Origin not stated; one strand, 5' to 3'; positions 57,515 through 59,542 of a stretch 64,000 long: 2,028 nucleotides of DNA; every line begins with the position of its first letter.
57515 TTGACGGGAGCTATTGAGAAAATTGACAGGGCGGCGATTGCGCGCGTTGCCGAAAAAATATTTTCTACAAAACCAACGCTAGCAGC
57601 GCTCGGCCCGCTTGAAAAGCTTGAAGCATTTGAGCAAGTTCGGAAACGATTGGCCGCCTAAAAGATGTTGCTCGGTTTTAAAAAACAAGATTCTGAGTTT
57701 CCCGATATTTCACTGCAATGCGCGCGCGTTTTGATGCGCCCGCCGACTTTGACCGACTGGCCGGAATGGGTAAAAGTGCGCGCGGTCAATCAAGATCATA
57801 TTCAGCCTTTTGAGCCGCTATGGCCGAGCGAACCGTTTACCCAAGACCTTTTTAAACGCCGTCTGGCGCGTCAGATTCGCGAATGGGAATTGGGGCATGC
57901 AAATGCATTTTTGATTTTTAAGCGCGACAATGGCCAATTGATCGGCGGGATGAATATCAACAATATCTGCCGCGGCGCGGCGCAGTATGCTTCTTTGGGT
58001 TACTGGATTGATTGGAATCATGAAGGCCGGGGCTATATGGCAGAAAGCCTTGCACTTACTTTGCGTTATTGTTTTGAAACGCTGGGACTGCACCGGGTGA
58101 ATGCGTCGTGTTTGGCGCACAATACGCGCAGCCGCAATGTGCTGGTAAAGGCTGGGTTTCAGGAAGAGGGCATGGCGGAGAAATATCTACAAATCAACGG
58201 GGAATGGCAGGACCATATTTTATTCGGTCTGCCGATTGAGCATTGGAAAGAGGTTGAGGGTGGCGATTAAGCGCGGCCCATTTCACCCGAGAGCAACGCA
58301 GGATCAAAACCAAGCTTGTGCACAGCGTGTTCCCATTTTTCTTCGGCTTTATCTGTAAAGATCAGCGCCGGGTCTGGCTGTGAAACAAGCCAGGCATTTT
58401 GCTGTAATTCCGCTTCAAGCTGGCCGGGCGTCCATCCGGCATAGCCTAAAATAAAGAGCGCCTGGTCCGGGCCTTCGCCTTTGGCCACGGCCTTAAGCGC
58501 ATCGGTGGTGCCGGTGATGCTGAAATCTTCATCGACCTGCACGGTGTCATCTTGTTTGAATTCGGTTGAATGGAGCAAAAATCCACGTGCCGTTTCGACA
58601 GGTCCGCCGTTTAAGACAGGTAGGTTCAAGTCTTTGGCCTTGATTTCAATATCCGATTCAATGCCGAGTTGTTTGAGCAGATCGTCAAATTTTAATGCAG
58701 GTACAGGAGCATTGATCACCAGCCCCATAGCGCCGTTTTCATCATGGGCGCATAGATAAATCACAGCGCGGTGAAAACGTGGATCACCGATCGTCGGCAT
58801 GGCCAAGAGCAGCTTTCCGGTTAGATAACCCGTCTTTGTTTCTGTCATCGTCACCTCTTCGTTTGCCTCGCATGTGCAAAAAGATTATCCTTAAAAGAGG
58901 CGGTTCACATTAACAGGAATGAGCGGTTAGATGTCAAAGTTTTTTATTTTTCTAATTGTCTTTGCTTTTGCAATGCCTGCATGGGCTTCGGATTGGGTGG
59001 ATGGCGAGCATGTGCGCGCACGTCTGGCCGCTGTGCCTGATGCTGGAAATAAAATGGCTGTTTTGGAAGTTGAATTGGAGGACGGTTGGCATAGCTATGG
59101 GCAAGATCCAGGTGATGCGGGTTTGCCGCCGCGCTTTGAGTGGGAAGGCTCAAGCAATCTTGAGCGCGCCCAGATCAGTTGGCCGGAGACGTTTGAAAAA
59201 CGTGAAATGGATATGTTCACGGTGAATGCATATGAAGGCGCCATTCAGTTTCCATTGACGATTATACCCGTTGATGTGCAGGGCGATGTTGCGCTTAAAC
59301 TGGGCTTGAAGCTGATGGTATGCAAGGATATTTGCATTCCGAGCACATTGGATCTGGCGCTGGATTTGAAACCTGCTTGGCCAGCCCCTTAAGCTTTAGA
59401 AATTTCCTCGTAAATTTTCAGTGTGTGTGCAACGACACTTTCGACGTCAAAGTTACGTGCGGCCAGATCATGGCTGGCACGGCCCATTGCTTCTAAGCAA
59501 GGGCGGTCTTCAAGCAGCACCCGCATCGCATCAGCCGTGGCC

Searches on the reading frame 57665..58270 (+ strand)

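Call 92: search_protein_families(library=pfam, proteins=[window:57665-58270:+], max_evalue=0.01)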
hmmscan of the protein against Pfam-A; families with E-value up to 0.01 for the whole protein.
window:57665-58270:+ (201 aa): 4 families
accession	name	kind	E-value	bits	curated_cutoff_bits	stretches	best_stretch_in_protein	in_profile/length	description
PF13302.13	Acetyltransf_3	-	5e-25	89.2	25.4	1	21-166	1-138/138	Acetyltransferase (GNAT) domain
PF13420.13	Acetyltransf_4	-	7.4e-11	42.8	24.3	1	29-185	6-154/155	Acetyltransferase (GNAT) domain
PF00583.31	Acetyltransf_1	-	1.9e-09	38.2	20.7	1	50-165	13-116/116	Acetyltransferase (GNAT) family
PF13523.12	Acetyltransf_8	-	0.0011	19.1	27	1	119-170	91-142/145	Acetyltransferase (GNAT) domain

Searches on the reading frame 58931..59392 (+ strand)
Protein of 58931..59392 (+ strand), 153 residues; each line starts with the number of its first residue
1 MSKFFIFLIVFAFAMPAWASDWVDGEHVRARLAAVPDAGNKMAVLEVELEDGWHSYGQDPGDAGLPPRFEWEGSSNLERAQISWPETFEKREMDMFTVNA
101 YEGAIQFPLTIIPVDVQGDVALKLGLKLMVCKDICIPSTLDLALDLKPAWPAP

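Call 92: search_protein_families(library=pfam, proteins=[window:58931-59392:+], max_evalue=0.01)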
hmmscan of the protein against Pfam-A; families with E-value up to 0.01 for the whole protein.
window:58931-59392:+ (153 aa): 1 family
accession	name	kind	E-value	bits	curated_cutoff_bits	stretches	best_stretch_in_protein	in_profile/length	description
PF11412.14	DsbD_N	-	2e-14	54.1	25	1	31-142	12-114/119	Thiol:disulfide interchange protein DsbD, N-terminal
